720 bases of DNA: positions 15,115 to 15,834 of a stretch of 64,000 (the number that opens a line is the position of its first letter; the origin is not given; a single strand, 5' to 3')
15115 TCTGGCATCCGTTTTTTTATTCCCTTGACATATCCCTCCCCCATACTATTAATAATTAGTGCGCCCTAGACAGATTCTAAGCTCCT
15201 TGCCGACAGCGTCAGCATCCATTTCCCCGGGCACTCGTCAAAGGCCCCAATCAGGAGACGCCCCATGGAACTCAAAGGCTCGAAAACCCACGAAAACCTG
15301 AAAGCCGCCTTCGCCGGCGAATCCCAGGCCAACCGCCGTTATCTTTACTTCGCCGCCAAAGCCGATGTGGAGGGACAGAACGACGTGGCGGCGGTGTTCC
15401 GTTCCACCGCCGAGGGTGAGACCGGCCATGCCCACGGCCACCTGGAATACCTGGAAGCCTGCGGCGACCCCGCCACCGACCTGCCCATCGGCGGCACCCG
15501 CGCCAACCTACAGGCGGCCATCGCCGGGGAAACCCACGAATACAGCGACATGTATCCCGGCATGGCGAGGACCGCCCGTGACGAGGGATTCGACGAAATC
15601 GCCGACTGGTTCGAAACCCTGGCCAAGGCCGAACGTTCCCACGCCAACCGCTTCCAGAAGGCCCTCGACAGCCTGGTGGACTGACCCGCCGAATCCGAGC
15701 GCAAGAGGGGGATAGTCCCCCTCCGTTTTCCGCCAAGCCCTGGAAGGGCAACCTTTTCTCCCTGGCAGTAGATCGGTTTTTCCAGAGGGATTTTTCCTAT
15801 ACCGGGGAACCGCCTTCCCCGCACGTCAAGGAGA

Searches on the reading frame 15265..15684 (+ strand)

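Call 85: search_protein_families(library=pfam, proteins=[window:15265-15684:+], max_evalue=0.0001)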
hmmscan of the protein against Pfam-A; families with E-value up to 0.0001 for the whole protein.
window:15265-15684:+ (139 aa): 2 families
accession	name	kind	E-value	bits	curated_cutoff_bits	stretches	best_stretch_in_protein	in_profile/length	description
PF02915.23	Rubrerythrin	-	4.3e-29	102.1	22.8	1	10-133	1-136/137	Rubrerythrin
PF00210.30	Ferritin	-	3.4e-10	40.5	24.5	1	81-131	3-52/142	Ferritin-like domain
